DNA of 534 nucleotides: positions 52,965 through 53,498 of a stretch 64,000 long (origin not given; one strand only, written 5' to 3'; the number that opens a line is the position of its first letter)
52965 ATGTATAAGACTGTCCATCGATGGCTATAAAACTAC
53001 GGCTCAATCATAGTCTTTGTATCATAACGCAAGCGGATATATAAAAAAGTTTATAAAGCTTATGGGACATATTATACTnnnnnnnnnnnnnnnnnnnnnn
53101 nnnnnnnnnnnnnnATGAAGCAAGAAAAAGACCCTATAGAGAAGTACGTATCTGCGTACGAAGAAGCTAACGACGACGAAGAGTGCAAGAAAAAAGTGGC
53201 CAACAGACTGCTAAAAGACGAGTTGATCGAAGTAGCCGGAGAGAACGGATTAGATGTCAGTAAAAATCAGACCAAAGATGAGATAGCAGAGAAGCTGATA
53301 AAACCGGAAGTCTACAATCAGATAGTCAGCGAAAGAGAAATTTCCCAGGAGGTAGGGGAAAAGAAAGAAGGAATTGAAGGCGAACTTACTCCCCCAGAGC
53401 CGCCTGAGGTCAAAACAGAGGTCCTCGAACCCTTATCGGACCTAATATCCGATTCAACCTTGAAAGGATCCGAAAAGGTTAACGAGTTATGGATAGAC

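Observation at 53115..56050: Three paralogous acidic proteins with E[ED]LYxxW repeat blocks; the first has a SAP/Rho_N-like DNA-binding motif and the third ends in a PhaE-box-like segment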

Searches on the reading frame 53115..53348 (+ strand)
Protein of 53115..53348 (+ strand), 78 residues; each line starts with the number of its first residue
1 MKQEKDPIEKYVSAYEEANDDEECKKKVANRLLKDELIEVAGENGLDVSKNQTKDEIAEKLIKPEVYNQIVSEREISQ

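Call 22: search_solved_structures(query=A4, max_evalue=10, show_alignments=4)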
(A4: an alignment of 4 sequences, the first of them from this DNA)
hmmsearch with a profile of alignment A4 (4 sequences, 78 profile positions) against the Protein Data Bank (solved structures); distinct sequences matched with E-value up to 10: 3.
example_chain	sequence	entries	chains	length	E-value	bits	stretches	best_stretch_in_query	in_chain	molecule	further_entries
1pbj_A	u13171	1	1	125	0.21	15.1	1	37-76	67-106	hypothetical protein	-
2qxl_A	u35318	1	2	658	1.8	12.1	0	18-51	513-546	Heat shock protein homolog SSE1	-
3c7n_A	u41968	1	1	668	1.9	12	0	18-51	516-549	Heat shock protein homolog SSE1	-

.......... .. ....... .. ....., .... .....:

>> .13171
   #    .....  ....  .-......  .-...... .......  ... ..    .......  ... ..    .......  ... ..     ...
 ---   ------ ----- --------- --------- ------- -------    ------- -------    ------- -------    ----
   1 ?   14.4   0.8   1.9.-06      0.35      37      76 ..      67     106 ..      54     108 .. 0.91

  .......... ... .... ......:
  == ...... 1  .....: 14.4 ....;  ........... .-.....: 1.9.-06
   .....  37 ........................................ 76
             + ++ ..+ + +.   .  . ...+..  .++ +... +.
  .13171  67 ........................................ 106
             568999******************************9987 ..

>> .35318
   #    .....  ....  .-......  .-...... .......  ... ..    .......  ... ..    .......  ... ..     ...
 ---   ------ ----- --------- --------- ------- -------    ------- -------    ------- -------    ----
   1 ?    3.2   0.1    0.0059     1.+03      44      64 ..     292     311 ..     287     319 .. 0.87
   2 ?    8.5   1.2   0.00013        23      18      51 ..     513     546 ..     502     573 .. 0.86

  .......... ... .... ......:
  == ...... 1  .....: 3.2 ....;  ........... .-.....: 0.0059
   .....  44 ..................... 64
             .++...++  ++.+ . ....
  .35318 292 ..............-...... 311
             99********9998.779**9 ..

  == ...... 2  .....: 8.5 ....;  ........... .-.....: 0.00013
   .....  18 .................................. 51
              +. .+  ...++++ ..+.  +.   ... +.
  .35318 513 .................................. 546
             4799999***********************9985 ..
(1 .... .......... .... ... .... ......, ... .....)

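Call 23: search_protein_families(library=pfam, alignment_id=A4, max_evalue=10)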
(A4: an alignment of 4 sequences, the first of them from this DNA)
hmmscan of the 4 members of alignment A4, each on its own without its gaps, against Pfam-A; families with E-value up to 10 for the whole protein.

A. member 1, seq(78 aa): 2 families
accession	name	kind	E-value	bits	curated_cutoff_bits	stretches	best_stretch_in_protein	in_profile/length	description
PF13623.11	SurA_N_2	-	0.0074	16.6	28.5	1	16-68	77-127/145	SurA-like N-terminal domain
PF13624.11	SurA_N_3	-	0.016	15.5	27.2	1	15-75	74-142/162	SurA-like N-terminal domain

B. families by the number of members that match (of 4 scanned): 4 families
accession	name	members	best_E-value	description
PF13623.11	SurA_N_2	1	0.0074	SurA-like N-terminal domain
PF13624.11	SurA_N_3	1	0.016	SurA-like N-terminal domain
PF18953.6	SAP_new25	1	0.059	SAP domain-containing new25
PF20029.6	DUF6436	1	0.12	Domain of unknown function (DUF6436)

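Call 37: search_solved_structures(query=A6, max_evalue=10, show_alignments=5)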
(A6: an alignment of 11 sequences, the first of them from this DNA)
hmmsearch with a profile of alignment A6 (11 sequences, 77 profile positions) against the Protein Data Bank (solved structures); distinct sequences matched with E-value up to 10: 2.
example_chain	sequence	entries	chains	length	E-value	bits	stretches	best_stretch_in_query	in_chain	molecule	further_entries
9hnh_A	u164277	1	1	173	0.67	13.6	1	5-35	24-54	Chains: A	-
8vx7_A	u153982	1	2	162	1.1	12.9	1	29-50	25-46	CID7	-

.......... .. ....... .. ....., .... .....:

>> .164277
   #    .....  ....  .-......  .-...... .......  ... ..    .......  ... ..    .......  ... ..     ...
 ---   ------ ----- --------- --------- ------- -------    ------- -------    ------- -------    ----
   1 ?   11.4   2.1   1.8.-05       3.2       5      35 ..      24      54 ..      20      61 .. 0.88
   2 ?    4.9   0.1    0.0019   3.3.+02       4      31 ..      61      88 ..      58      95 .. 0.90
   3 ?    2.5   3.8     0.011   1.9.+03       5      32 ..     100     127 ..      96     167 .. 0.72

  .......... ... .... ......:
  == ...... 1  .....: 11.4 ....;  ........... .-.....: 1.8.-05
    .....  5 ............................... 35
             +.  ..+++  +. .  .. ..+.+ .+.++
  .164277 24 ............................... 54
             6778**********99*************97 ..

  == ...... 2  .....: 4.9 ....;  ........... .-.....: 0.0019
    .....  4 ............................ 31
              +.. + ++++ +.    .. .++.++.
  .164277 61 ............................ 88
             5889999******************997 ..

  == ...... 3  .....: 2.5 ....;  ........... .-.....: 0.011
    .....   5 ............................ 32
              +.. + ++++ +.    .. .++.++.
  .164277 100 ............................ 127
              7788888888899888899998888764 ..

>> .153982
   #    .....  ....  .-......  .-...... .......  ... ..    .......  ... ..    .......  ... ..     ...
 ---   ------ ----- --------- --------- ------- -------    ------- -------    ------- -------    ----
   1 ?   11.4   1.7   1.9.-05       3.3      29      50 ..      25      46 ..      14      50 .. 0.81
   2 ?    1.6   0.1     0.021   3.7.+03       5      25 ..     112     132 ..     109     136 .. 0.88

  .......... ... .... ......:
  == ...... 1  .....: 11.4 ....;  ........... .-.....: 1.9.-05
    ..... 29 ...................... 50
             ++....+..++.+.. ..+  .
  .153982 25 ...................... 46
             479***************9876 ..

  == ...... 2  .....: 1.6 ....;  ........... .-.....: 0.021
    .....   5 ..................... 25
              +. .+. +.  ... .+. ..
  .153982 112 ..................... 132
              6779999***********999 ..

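Call 46: predict_structure(alignment_id=A6)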
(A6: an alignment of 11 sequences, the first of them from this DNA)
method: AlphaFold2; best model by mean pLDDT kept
length: 77 residues; sequences in the alignment: 11
mean_pLDDT: 84.6   pTM: 0.67
mean pLDDT of the five models: 84.6, 84.0, 83.9, 83.7, 82.7
residues with pLDDT >= 90: 32; 70-90: 36; 50-70: 5; < 50: 4
segments of 3 or more residues with pLDDT < 50: 1-3
pLDDT, mean of each block of 10 residues (from residue 1): 66 90 91 91 88 92 88 66
secondary structure, 60 per line:
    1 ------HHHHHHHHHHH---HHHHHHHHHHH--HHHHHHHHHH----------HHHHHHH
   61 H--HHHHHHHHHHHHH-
elements in order: H7-17 H21-31 H34-43 H54-61 H64-76

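Call 48: fold_search(model_id=the predicted structure, library=pdb)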
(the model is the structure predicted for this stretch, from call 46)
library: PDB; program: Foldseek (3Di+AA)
matches with E <= 10: 67; with E <= 0.001: 0
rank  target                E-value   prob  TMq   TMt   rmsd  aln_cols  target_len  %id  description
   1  4hls_B                1.4e+00  0.12  0.26  0.22   7.9        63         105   14  Crystal structure of mutant rabbit PRP 121-230 (S170N) (released 2013-05-15)
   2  3o79_B                2.1e+00  0.08  0.26  0.19  14.1        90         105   11  Crystal Structure of Wild-type Rabbit PrP 126-230 (released 2010-11-24)
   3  4hmr_B                2.4e+00  0.09  0.26  0.22   8.0        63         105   14  Crystal structure of mutant rabbit PRP 121-230 (S170N/S174N) (released 2013-05-15)
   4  4hls_A                2.4e+00  0.08  0.26  0.23  13.3        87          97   13  Crystal structure of mutant rabbit PRP 121-230 (S170N) (released 2013-05-15)
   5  4hmm_B                2.8e+00  0.08  0.26  0.22   8.0        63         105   13  Crystal structure of mutant rabbit PRP 121-230 (S174N) (released 2013-05-15)
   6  2gsc_E                3.3e+00  0.08  0.29  0.22  11.4        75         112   11  Crystal Structure of the Conserved Hypothetical Cytosolic Protein Xcc0516 from Xanthomonas campestris (released 2006-10-03)
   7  2gsc_D                3.5e+00  0.06  0.25  0.18  11.3        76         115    9  Crystal Structure of the Conserved Hypothetical Cytosolic Protein Xcc0516 from Xanthomonas campestris (released 2006-10-03)
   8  2dg8_A                3.9e+00  0.08  0.28  0.14   9.7        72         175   15  Crystal structure of the putative trasncriptional regulator SCO7518 from Streptomyces coelicolor A3(2) (released 2007-03-13)
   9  2dg8_B                4.1e+00  0.07  0.28  0.14   9.7        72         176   15  Crystal structure of the putative trasncriptional regulator SCO7518 from Streptomyces coelicolor A3(2) (released 2007-03-13)
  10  3o79_A                4.1e+00  0.06  0.26  0.23   7.4        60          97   13  Crystal Structure of Wild-type Rabbit PrP 126-230 (released 2010-11-24)
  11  4hmm_A                4.1e+00  0.06  0.25  0.22   8.3        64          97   12  Crystal structure of mutant rabbit PRP 121-230 (S174N) (released 2013-05-15)
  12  4h88_A                4.4e+00  0.07  0.27  0.23   7.7        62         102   10  Structure of POM1 FAB fragment complexed with mouse PrPc Fragment 120-230 (released 2013-07-31)
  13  4ma7_A                4.4e+00  0.07  0.27  0.22   7.9        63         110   10  Crystal structure of mouse prion protein complexed with Promazine (released 2014-01-22)
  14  2rld_E                4.4e+00  0.06  0.25  0.19  10.3        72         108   14  CRYSTAL STRUCTURE OF A PROTEIN WITH UNKNOWN FUNCTION FROM S23 RIBOSOMAL PROTEIN FAMILY (BT_0352) FROM BACTEROIDES THET (released 2007-10-30)
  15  4hmr_A                5.1e+00  0.10  0.36  0.30   6.7        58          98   10  Crystal structure of mutant rabbit PRP 121-230 (S170N/S174N) (released 2013-05-15)
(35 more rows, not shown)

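Call 52: find_homologous_proteins(query=A6, max_evalue=0.01)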
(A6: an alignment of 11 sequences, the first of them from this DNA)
Query A6 (11 sequences): 922 candidates shared short words with the query, none scored E <= 0.01.

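Call 87: search_protein_families(library=pfam, alignment_id=A6, max_evalue=10)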
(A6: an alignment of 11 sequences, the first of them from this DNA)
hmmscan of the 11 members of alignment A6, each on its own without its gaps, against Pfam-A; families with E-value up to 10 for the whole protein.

A. member 1, seq(77 aa): 2 families
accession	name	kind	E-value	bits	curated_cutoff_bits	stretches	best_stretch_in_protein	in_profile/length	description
PF13623.11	SurA_N_2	-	0.0083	16.4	28.5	1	16-67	77-126/145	SurA-like N-terminal domain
PF13624.11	SurA_N_3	-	0.021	15.1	27.2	1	15-60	74-120/162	SurA-like N-terminal domain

B. families by the number of members that match (of 11 scanned): 20 families
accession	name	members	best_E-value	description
PF18953.6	SAP_new25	3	0.0092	SAP domain-containing new25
PF18640.6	LepB_N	2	0.047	LepB N-terminal domain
PF16828.10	GAGBD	1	0.0048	GAG-binding domain on surface antigen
PF22709.1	Mu_Gam-Sipho_Gp157-TOTE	1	0.0052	Mu Gam/Sipho_Gp157-like domain of the TOTE conflict systems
PF03299.19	TF_AP-2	1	0.0071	Transcription factor AP-2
PF13623.11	SurA_N_2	1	0.0083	SurA-like N-terminal domain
PF18262.7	PhetRS_B1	1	0.012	Phe-tRNA synthetase beta subunit B1 domain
PF16581.11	HIGH_NTase1_ass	1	0.014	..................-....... C-terminal region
PF13624.11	SurA_N_3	1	0.021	SurA-like N-terminal domain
PF09655.15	Nitr_red_assoc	1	0.044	Conserved nitrate reductase-associated protein (Nitr_red_assoc)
PF14275.11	DUF4362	1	0.051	Domain of unknown function (DUF4362)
PF23223.1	zf-C2H2_ZNF462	1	0.06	Zinc finger protein 462, C2H2 zinc finger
PF18563.6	TubC_N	1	0.075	TubC N-terminal docking domain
PF10723.15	RepB-RCR_reg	1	0.11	Replication regulatory protein RepB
PF20029.6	DUF6436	1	0.12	Domain of unknown function (DUF6436)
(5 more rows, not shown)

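Call 103: fold_search(model_id=the predicted structure, library=viral)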
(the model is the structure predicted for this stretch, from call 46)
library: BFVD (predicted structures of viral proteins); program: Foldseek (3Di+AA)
matches with E <= 10: 241; with E <= 0.001: 0
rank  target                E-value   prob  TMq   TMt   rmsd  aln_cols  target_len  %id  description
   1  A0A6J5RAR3            2.9e-01  0.97  0.53  0.60   4.0        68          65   24  Uncharacterized protein [uncultured Caudovirales phage]
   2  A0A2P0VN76            8.6e-01  0.84  0.47  0.18   5.0        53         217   26  Uncharacterized protein [Tetraselmis virus 1]
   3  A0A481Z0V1            1.1e+00  0.84  0.43  0.61   4.3        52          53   23  Uncharacterized protein [Marseillevirus LCMAC202]
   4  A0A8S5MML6            1.1e+00  0.69  0.51  0.32   4.0        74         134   18  Uncharacterized protein [Myoviridae sp. ct3Pt8]
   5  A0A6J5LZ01            1.1e+00  0.60  0.46  0.18   7.2        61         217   21  HeH/LEM domain containing protein [uncultured Caudovirales phage]
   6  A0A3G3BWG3            1.2e+00  0.77  0.52  0.38   4.1        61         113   20  (no name in the UniProt tables at hand)
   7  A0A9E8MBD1            1.4e+00  0.38  0.39  0.50   5.7        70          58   14  (no name in the UniProt tables at hand)
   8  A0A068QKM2            1.4e+00  0.33  0.45  0.24  10.8        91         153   16  Uncharacterized protein [Armadillidium vulgare iridescent virus]
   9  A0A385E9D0            1.5e+00  0.25  0.35  0.38  10.2        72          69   14  Uncharacterized protein [Caulobacter phage CcrBL10]
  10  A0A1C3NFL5            1.5e+00  0.16  0.33  0.19   7.6        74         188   11  (no name in the UniProt tables at hand)
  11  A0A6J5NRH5            1.7e+00  0.07  0.21  0.23   9.7        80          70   16  Uncharacterized protein [uncultured Caudovirales phage]
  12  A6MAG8                1.8e+00  0.69  0.43  0.27   4.2        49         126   20  Gp103 [Lactococcus phage KSY1]
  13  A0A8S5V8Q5            1.8e+00  0.51  0.46  0.19   6.0        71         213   18  Holin [Caudovirales sp. ctCpR1]
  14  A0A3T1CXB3            1.8e+00  0.38  0.44  0.09   4.1        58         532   26  Rho termination factor N-terminal domain-containing protein [Acanthamoeba castellanii medusavirus J1]
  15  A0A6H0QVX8            1.9e+00  0.33  0.38  0.21   6.3        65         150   17  (no name in the UniProt tables at hand)
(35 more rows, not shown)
